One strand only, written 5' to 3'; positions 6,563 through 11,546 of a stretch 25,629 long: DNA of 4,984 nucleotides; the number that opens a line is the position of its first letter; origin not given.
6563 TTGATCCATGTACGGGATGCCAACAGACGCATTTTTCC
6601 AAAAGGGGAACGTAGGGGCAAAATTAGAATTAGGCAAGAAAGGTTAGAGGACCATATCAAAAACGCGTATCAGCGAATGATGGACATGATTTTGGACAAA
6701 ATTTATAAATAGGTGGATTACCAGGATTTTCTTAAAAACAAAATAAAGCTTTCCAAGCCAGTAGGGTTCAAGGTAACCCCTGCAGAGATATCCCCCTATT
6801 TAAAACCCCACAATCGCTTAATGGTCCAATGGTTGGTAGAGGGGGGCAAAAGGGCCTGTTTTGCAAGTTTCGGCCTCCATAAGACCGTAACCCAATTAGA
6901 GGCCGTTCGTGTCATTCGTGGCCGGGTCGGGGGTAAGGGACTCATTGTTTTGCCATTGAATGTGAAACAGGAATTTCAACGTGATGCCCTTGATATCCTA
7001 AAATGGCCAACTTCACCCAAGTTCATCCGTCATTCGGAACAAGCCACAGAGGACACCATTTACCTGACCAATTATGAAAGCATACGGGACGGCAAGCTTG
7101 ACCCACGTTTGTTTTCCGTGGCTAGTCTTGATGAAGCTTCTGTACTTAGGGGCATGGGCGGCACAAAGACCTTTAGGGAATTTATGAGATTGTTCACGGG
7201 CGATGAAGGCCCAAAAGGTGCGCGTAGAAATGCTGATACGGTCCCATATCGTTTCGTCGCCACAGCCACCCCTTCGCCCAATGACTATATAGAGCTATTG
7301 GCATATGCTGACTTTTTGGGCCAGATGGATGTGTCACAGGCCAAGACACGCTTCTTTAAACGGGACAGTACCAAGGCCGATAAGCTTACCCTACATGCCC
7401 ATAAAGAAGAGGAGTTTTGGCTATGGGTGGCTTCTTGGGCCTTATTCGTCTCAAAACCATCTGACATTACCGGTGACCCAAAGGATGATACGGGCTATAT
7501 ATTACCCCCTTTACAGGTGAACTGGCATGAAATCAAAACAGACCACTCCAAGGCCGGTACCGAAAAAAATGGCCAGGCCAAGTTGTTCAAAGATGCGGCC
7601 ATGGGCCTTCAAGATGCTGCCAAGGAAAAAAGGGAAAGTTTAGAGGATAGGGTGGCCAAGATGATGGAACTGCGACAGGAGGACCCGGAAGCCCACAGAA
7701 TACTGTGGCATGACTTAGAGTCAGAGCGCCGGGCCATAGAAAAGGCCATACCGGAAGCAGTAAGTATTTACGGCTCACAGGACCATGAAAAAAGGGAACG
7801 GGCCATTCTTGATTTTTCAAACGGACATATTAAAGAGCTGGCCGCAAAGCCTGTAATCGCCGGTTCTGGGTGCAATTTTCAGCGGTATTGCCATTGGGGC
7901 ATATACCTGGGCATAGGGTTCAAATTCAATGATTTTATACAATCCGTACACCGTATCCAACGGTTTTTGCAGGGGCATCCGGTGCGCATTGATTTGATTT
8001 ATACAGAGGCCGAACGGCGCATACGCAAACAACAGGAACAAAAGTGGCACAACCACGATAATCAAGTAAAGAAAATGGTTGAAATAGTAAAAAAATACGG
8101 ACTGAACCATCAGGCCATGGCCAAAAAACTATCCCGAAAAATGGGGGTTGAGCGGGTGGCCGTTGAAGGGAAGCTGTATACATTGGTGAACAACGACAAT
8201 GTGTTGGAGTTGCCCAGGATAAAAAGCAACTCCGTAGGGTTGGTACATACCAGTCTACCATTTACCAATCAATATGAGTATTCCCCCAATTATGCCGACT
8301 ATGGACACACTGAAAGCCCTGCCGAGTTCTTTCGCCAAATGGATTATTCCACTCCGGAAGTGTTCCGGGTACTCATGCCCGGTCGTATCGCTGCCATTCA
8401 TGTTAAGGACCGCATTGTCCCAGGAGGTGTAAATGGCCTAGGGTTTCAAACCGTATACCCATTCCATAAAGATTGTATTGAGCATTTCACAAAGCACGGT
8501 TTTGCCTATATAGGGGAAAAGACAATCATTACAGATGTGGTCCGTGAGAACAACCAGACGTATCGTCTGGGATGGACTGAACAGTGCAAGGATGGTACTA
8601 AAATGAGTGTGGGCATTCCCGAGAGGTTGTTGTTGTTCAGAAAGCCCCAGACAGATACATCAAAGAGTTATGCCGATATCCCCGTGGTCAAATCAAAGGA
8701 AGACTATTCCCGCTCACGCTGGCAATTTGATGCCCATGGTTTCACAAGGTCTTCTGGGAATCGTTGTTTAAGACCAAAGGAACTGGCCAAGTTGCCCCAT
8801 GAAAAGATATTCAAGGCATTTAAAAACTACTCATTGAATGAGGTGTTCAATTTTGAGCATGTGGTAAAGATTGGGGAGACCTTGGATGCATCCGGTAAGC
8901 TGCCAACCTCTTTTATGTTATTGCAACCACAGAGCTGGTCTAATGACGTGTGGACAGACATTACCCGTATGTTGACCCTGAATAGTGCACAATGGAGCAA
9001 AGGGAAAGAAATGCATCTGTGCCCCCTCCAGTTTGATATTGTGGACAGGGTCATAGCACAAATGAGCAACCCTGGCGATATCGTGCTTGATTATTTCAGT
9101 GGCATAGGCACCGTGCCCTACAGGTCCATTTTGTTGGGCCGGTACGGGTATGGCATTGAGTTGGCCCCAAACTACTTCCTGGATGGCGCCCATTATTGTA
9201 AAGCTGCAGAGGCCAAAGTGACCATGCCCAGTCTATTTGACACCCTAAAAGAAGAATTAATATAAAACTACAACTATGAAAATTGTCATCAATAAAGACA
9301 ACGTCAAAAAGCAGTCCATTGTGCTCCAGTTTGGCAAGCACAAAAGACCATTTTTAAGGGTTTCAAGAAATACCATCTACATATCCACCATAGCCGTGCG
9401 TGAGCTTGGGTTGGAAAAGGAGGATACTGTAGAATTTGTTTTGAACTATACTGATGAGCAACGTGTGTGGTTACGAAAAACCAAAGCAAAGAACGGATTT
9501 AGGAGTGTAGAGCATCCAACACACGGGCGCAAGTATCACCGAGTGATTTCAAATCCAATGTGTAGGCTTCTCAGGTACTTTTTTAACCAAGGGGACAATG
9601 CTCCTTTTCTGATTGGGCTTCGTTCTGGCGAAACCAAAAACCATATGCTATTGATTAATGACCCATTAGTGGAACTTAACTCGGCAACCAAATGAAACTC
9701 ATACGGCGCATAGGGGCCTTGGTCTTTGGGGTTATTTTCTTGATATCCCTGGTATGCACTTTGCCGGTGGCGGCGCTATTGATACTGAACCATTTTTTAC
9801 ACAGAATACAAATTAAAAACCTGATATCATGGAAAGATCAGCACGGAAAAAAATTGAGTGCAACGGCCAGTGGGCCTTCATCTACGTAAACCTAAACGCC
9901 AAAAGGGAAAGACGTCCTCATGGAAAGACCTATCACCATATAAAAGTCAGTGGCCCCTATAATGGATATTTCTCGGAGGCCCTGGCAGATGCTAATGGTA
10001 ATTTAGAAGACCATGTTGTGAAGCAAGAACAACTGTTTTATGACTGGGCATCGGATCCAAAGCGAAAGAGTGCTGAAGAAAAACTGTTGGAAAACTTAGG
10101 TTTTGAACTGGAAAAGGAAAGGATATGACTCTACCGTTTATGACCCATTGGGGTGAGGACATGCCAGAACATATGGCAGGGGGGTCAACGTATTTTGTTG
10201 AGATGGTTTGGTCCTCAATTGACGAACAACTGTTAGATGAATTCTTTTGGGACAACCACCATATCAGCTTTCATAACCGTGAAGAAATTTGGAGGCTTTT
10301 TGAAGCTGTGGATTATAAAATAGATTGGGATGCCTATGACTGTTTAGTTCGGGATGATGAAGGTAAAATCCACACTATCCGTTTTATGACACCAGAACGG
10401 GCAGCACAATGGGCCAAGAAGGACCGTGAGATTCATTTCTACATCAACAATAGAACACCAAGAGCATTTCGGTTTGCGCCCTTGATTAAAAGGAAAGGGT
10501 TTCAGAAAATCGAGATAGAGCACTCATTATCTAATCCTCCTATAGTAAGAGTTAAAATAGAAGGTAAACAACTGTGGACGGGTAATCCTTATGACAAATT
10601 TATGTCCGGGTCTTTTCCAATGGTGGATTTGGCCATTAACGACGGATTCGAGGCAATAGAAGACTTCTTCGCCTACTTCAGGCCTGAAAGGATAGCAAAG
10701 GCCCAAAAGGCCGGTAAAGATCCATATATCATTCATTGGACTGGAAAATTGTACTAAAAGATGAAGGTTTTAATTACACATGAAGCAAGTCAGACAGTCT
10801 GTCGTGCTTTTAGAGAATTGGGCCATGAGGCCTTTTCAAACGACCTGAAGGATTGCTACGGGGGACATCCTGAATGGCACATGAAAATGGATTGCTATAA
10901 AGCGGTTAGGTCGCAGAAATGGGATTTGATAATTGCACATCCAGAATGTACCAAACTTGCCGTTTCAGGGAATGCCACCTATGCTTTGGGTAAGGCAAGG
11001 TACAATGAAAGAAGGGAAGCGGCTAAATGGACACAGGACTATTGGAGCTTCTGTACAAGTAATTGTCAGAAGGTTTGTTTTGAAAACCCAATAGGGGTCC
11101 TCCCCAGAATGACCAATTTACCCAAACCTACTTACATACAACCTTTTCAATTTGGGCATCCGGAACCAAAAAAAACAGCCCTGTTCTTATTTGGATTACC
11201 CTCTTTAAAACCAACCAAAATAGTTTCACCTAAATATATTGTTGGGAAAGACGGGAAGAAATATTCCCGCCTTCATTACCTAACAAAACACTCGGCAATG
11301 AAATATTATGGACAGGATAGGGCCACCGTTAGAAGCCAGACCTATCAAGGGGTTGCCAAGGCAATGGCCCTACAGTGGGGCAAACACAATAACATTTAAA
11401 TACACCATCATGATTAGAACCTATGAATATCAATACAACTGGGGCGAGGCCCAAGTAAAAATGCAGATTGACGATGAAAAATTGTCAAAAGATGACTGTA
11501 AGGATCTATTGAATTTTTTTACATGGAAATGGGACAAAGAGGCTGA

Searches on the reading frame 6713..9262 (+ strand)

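Call 7: search_protein_families(library=pfam, proteins=[window:6713-9262:+], max_evalue=0.1)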
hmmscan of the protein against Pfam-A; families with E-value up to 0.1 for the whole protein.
window:6713-9262:+ (850 aa): 2 families
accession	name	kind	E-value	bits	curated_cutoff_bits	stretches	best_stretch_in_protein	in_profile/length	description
PF01555.25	N6_N4_Mtase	-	1.1e-14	55.4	26.7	1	509-822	2-216/221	DNA methylase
PF00271.37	Helicase_C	-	0.072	13.8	23.5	0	348-418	41-109/110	Helicase conserved C-terminal domain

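Call 8: search_protein_families(library=phrogs, proteins=[window:6713-9262:+], max_evalue=0.1)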
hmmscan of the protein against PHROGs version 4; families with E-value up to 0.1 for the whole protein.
window:6713-9262:+ (850 aa): 11 families
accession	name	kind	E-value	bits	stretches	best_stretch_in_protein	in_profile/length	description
phrog_16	-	DNA, RNA and nucleotide metabolism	9.2e-111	372.7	1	3-847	250-927/986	DNA helicase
phrog_62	-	DNA, RNA and nucleotide metabolism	2.2e-32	112.6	1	29-478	696-1157/1881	DNA helicase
phrog_31240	-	unknown function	9.4e-19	68.5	2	1-55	2-55/89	-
phrog_67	-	other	1.6e-16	61.5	1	439-822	79-336/743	DNA methyltransferase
phrog_6952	-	other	3.6e-06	27.9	1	753-823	101-169/181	DNA methyltransferase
phrog_498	-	other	1.2e-05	25.1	1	763-821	352-412/633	DNA methyltransferase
phrog_11354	-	unknown function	1.6e-05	25.5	1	361-460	12-109/116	-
phrog_18146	-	other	2.5e-05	24.3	1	775-819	56-101/452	DNA methyltransferase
phrog_3008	-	other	0.0002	21.7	1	775-823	157-205/244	DNA methyltransferase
phrog_18293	-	other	0.00025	22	1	766-828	42-106/119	methyltransferase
phrog_6025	-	other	0.095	13.3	0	489-569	12-88/192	DNA methyltransferase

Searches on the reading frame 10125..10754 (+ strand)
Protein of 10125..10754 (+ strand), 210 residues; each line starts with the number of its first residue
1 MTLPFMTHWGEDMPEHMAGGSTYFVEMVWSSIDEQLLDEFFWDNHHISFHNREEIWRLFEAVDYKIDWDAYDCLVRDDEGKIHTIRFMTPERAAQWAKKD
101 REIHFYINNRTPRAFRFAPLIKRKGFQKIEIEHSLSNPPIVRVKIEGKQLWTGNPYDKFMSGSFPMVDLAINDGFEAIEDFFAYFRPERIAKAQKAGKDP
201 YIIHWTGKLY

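Call 10: search_protein_families(library=phrogs, proteins=[window:10125-10754:+], max_evalue=0.001)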
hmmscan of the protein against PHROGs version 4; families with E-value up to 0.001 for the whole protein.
window:10125-10754:+ (210 aa): 1 family
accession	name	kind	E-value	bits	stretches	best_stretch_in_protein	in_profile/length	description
phrog_8581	-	unknown function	2.6e-08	35.3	1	79-209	31-165/166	-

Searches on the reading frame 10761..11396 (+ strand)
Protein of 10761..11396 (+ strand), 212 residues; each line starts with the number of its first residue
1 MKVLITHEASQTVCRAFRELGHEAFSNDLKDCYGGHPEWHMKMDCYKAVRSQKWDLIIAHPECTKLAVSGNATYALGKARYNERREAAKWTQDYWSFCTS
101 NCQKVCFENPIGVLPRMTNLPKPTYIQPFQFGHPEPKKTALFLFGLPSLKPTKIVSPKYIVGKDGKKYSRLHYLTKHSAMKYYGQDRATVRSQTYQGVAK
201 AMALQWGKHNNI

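Call 10: search_protein_families(library=phrogs, proteins=[window:10761-11396:+], max_evalue=0.001)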
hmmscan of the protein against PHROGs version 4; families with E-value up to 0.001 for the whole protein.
window:10761-11396:+ (212 aa): 2 families
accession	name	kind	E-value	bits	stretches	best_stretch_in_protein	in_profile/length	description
phrog_757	-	other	2.4e-50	172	1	1-210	15-222/247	DNA methyltransferase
phrog_27471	-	unknown function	8.9e-21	74.9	1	102-207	5-93/93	-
